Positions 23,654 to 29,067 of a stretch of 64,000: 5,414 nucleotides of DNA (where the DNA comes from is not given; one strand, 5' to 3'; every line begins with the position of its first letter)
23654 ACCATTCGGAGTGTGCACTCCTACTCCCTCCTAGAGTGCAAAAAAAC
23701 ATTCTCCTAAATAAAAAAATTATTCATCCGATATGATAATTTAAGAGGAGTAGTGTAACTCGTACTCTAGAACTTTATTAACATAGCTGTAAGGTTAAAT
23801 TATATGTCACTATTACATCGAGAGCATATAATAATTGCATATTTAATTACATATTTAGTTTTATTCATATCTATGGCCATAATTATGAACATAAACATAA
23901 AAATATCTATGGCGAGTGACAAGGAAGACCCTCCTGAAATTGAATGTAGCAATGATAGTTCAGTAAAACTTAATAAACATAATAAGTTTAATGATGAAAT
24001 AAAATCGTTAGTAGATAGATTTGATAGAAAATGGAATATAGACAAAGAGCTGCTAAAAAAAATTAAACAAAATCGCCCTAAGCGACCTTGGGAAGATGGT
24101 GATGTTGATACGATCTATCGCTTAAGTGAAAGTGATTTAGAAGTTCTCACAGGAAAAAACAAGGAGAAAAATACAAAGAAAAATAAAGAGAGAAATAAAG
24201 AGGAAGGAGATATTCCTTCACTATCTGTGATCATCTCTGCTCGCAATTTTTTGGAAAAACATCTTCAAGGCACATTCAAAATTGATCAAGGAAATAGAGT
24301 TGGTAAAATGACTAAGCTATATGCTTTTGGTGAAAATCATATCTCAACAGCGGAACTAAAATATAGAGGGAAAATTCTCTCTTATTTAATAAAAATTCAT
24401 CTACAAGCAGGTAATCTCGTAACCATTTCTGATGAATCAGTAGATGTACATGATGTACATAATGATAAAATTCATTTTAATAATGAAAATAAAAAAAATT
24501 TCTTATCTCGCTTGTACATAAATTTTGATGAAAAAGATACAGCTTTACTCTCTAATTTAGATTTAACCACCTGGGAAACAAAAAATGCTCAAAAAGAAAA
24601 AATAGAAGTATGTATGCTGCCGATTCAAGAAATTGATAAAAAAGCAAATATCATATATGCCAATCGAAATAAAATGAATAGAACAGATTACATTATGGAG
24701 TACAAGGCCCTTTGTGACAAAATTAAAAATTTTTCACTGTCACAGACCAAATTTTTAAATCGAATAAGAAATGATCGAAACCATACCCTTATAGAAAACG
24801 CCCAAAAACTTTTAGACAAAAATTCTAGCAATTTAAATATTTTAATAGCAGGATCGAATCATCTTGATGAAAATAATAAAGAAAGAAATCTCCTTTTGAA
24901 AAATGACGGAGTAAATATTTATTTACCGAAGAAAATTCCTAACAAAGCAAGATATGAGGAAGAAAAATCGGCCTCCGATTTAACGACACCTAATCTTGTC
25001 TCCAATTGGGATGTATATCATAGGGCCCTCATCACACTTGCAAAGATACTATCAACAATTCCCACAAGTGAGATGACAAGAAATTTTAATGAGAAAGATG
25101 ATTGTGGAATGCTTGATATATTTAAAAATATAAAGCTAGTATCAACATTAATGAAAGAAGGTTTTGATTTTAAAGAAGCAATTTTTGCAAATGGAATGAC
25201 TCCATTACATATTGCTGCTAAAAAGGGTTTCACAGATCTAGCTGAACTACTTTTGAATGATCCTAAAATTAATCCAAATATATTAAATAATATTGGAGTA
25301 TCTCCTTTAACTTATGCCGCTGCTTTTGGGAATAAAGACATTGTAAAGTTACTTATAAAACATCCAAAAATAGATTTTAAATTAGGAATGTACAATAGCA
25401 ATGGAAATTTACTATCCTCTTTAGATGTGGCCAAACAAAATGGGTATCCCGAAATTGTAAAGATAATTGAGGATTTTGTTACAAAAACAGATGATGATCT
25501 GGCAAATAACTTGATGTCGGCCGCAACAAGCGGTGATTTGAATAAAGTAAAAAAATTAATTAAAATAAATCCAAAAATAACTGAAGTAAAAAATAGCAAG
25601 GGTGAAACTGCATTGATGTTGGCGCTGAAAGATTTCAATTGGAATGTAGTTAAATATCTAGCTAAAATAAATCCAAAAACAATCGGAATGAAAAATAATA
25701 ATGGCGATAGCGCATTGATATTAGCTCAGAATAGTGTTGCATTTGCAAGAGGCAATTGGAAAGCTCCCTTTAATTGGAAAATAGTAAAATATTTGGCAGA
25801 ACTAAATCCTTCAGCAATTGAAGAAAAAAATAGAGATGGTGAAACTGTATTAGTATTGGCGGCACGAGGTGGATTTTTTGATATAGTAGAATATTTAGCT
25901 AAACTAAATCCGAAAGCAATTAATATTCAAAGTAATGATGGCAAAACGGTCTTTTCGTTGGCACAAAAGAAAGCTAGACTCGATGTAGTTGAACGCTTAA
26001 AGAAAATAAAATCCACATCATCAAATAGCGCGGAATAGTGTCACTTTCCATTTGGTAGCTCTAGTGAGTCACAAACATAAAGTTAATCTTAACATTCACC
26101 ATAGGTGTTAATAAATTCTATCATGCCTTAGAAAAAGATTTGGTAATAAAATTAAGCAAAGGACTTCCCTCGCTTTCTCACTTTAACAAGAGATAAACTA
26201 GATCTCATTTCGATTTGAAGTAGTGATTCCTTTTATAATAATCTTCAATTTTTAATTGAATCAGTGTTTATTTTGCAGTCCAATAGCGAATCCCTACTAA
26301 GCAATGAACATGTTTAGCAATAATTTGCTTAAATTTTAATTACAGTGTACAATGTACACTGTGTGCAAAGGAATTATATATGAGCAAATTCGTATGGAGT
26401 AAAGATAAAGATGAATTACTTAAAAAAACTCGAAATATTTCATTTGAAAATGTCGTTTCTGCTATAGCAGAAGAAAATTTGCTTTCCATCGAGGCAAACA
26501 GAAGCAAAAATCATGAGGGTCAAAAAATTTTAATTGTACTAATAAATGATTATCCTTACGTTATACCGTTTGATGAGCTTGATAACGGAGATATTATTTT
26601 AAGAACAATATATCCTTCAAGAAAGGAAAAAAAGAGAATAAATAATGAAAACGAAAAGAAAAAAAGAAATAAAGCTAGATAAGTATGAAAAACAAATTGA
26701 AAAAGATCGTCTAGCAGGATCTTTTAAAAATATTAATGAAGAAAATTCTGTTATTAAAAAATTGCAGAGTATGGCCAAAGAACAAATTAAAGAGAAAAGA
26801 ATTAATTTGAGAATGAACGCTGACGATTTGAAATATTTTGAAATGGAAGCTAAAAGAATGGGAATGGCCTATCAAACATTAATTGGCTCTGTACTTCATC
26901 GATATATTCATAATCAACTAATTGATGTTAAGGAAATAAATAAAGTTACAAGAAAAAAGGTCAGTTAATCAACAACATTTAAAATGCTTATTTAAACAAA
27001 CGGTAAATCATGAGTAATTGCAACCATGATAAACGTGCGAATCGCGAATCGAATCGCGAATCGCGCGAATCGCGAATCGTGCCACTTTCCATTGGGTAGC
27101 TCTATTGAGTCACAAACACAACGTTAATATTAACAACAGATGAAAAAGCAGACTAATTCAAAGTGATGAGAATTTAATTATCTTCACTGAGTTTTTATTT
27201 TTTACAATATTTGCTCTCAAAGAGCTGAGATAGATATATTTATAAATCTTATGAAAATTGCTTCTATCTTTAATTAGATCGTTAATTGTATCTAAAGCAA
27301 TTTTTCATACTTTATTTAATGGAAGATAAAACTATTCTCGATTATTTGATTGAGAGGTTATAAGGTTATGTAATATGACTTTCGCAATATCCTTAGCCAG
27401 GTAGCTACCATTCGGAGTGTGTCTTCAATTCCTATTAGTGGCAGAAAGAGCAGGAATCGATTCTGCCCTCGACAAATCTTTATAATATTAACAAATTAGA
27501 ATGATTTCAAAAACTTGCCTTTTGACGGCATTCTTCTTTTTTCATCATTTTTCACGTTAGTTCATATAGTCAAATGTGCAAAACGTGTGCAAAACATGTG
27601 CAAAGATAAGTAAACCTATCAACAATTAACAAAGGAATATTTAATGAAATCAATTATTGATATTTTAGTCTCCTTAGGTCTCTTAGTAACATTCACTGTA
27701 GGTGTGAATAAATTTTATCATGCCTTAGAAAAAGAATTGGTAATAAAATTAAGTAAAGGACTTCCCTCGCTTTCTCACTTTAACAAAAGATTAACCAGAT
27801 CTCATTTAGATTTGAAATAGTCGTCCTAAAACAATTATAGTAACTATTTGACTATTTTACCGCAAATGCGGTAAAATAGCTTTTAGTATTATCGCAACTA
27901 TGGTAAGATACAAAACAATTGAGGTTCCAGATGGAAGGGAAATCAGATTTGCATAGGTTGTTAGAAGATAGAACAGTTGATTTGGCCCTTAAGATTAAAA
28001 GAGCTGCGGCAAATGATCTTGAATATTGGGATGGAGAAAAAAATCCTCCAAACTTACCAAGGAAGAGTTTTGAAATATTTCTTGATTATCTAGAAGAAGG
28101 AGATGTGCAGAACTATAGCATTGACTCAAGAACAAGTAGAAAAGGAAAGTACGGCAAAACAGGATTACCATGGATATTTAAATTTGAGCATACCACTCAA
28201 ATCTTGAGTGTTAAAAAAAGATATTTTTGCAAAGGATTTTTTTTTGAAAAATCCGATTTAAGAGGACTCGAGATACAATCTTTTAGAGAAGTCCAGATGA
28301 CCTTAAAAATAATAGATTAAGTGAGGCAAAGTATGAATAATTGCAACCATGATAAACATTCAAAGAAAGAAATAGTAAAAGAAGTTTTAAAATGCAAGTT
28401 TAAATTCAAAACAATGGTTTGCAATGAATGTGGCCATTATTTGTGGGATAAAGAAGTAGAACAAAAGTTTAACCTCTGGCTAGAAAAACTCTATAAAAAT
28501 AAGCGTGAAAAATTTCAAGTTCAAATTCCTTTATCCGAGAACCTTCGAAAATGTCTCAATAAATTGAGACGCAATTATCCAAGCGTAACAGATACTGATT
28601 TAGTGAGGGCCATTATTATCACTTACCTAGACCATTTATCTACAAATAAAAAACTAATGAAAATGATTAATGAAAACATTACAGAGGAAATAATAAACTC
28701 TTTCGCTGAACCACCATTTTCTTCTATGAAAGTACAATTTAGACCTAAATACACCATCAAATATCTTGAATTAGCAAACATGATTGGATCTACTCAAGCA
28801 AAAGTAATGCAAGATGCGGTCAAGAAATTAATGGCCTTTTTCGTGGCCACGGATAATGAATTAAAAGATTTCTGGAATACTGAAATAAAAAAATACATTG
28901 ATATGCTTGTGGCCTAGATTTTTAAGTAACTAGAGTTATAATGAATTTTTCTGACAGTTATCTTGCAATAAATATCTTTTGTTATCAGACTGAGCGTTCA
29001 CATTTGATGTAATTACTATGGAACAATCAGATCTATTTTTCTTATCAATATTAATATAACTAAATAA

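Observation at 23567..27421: Unrecognised ~70-nt palindromic element family marking the borders of accessory modules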

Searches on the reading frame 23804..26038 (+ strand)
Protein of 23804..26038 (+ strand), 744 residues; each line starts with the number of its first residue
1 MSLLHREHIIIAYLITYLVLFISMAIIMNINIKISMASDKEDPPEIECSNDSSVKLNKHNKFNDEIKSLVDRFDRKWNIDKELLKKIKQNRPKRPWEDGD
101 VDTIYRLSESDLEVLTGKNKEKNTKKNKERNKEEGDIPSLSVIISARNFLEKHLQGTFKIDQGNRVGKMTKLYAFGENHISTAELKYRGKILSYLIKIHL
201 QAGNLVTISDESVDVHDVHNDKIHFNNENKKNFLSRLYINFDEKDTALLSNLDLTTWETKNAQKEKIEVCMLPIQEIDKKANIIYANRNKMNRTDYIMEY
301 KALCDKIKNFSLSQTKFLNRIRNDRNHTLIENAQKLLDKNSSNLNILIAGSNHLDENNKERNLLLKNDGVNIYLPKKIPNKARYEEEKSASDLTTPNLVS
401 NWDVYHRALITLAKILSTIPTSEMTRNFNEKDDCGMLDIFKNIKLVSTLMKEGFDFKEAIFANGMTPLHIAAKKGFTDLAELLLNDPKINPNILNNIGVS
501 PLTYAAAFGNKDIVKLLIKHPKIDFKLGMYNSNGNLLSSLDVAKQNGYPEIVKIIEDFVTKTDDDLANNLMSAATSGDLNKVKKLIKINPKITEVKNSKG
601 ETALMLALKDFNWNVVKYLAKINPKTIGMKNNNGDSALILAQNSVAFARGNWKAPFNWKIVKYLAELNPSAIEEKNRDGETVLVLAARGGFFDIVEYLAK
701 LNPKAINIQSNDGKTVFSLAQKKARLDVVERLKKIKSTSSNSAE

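Call 12: find_encoding_contigs(protein=window:23804-26038:+, flank=10000, max_places=6)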
Protein window:23804-26038:+ (744 aa): no gene with exactly this product is on record in the collection.

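Call 15: search_protein_families(library=pfam, proteins=[window:23804-26038:+], max_evalue=0.01)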
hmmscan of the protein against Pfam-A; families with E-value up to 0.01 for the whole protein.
window:23804-26038:+ (744 aa): 6 families
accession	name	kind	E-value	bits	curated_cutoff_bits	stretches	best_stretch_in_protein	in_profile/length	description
PF12796.13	Ank_2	-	2.2e-37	127.9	27.3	4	442-525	9-86/90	Ankyrin repeats (3 copies)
PF00023.36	Ank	-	1.4e-22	78.9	21.1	1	463-496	1-33/33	Ankyrin repeat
PF13637.12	Ank_4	-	8.9e-22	77.1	22.7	3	478-518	11-50/50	Ankyrin repeats (many copies)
PF13606.12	Ank_3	-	2.3e-20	70.7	22.3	1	463-493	1-30/30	Ankyrin repeat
PF13857.12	Ank_5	-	3.6e-19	69.1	27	3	464-505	16-56/56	Ankyrin repeats (many copies)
PF24521.3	Ank_KRIT1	-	9.6e-07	29.1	80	0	465-526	47-113/149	KRIT1 ankyrin-repeats domain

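Call 46: list_cluster_members(proteins=[P0001, window:23804-26038:+, window:26380-26682:+, window:26645-26968:+, window:27644-27820:+, window:27919-28320:+, window:28321-28917:+, window:56247-56492:+, window:56479-56949:+, window:30200-31198:+])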
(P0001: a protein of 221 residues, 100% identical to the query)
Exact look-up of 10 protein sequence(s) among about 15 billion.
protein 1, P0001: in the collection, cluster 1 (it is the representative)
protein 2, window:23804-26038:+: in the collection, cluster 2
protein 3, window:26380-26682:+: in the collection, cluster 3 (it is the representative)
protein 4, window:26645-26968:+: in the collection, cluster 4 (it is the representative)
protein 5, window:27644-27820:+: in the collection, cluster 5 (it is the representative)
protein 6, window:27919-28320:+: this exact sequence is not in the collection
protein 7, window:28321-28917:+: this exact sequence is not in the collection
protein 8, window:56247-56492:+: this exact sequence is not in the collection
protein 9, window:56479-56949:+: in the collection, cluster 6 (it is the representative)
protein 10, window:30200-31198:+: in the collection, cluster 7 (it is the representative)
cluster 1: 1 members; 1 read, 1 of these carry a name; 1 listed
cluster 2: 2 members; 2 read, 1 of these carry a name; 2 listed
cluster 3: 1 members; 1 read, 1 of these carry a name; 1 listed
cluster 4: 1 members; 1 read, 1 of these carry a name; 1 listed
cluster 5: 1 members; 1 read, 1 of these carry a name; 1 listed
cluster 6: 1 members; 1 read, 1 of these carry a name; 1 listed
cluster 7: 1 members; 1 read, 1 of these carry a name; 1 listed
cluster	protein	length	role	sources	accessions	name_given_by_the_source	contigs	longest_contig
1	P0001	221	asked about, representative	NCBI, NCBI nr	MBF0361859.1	MAG: non-canonical purine NTP pyrophosphatase [Oligoflexia bacterium] | non-canonical purine NTP pyrophosphatase [Oligoflexia bacterium]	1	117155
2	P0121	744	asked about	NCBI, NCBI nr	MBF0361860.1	MAG: ankyrin repeat domain-containing protein [Oligoflexia bacterium] | ankyrin repeat domain-containing protein [Oligoflexia bacterium]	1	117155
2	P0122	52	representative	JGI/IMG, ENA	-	-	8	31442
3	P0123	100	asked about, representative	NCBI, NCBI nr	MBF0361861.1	MAG: toxin [Oligoflexia bacterium] | toxin [Oligoflexia bacterium]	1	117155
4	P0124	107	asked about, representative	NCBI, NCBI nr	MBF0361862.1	MAG: hypothetical protein HQK49_12665 [Oligoflexia bacterium] | hypothetical protein [Oligoflexia bacterium]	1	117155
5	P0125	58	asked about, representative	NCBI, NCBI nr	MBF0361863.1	MAG: hypothetical protein HQK49_12670 [Oligoflexia bacterium] | hypothetical protein [Oligoflexia bacterium]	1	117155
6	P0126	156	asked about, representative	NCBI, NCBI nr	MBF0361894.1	MAG: type II toxin-antitoxin system VapC family toxin [Oligoflexia bacterium] | type II toxin-antitoxin system VapC family toxin [Oligoflexia bacterium]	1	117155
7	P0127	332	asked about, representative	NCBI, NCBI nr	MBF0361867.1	MAG: zinc dependent phospholipase C family protein [Oligoflexia bacterium] | zinc dependent phospholipase C family protein [Oligoflexia bacterium]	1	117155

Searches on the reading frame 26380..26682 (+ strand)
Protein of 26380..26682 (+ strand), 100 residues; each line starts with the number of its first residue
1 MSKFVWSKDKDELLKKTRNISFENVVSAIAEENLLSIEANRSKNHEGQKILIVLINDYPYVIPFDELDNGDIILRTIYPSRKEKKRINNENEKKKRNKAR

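Call 15: search_protein_families(library=pfam, proteins=[window:26380-26682:+], max_evalue=0.01)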
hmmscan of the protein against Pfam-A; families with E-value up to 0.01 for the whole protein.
window:26380-26682:+ (100 aa): 1 family
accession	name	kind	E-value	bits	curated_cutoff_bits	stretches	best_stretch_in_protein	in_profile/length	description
PF04365.19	BrnT_toxin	-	7.6e-05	23.4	34.5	1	6-69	1-63/77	Ribonuclease toxin, BrnT, of type II toxin-antitoxin system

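Call 76: search_protein_families(library=ncbifam, proteins=[window:26380-26682:+], max_evalue=0.01)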
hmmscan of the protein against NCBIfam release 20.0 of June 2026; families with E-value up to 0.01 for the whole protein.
window:26380-26682:+ (100 aa): 0 families

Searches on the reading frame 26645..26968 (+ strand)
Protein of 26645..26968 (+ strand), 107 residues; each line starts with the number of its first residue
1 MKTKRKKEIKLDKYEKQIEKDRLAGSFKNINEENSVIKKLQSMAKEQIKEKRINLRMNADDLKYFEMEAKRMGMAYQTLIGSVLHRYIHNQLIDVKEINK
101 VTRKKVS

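Call 15: search_protein_families(library=pfam, proteins=[window:26645-26968:+], max_evalue=0.01)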
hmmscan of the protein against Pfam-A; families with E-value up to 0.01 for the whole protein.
window:26645-26968:+ (107 aa): 2 families
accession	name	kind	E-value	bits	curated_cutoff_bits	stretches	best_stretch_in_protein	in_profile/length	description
PF12441.14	CopG_antitoxin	-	0.00023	22.3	28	1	46-85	38-77/79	CopG antitoxin of type II toxin-antitoxin system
PF14384.12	BrnA_antitoxin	-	0.0025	18.6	26.1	1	33-87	23-67/68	BrnA antitoxin of type II toxin-antitoxin system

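Call 76: search_protein_families(library=ncbifam, proteins=[window:26645-26968:+], max_evalue=0.01)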
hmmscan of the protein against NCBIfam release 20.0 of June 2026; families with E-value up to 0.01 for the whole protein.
window:26645-26968:+ (107 aa): 1 family
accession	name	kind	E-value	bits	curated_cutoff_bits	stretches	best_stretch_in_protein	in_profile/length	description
NF047399.1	BrnA_antitoxin_add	equivalog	3.7e-05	23.8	60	1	41-85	23-67/70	type II toxin-antitoxin system BrnA family antitoxin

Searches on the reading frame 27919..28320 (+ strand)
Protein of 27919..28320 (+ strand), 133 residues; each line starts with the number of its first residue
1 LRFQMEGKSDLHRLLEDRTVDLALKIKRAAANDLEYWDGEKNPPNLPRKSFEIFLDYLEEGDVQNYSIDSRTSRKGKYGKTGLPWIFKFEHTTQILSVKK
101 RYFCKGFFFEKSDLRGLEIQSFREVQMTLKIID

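Call 15: search_protein_families(library=pfam, proteins=[window:27919-28320:+], max_evalue=0.01)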
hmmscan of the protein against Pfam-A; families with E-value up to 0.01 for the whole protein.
window:27919-28320:+ (133 aa): 0 families

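Call 62: search_solved_structures(query=window:27919-28320:+, max_evalue=1)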
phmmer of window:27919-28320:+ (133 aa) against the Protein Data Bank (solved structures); distinct sequences matched with E-value up to 1: 3.
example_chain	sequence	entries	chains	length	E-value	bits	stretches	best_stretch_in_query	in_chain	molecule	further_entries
9jw0_A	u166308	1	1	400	0.08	16.2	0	24-64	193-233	Villin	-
9jus_v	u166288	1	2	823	0.43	13.9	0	24-64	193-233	villin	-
2vvj_A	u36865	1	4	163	0.69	13.2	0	54-103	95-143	Green to red photoconvertible GFP-like protein EosFP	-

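Call 76: search_protein_families(library=ncbifam, proteins=[window:27919-28320:+], max_evalue=0.01)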
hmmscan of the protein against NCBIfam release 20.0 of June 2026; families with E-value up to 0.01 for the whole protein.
window:27919-28320:+ (133 aa): 0 families

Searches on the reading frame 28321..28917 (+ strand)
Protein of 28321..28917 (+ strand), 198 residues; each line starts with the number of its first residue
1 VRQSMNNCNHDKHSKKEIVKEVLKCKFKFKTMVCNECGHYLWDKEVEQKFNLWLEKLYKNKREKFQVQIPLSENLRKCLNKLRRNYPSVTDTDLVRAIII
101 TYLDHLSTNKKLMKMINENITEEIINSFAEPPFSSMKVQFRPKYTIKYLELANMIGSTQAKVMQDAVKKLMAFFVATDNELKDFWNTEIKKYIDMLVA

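Call 15: search_protein_families(library=pfam, proteins=[window:28321-28917:+], max_evalue=0.01)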
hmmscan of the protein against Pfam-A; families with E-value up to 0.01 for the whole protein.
window:28321-28917:+ (198 aa): 1 family
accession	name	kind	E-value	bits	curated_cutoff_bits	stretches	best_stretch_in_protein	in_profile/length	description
PF04286.17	DUF445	-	0.00055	20.4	33.8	1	26-124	208-304/368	Protein of unknown function (DUF445)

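Call 49: find_homologous_proteins(query=window:28321-28917:+, max_evalue=0.001)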
Query window:28321-28917:+ (198 aa): 1 proteins with E <= 0.001 among 82 candidates.
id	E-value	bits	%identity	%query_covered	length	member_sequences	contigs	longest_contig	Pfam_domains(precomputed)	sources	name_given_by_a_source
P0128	4.2e-124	430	100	98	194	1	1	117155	-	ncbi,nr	ncbi:MAG: hypothetical protein HQK49_12680 [Oligoflexia bacterium]|nr:hypothetical protein [Oligofle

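Call 61: search_solved_structures(query=window:28321-28917:+, max_evalue=1)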
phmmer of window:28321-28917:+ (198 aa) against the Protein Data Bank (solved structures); distinct sequences matched with E-value up to 1: 3.
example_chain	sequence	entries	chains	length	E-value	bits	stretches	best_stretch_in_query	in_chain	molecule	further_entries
4lui_A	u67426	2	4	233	0.12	15.8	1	92-172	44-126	Orotidine 5'-phosphate decarboxylase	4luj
1wtd_A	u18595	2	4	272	0.42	14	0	57-125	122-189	EcoO109IR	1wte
6dg5_C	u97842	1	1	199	0.58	13.6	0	7-83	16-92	Cytokine receptor common subunit gamma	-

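Call 76: search_protein_families(library=ncbifam, proteins=[window:28333-28917:+], max_evalue=0.01)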
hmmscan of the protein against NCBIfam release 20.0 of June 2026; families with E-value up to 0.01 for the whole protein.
window:28333-28917:+ (194 aa): 1 family
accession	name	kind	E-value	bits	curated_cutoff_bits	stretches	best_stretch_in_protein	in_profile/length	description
TIGR03830.1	CxxCG_CxxCG_HTH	subfamily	0.0032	17.3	61.8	0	15-62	19-66/127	type II TA system antitoxin MqsA family protein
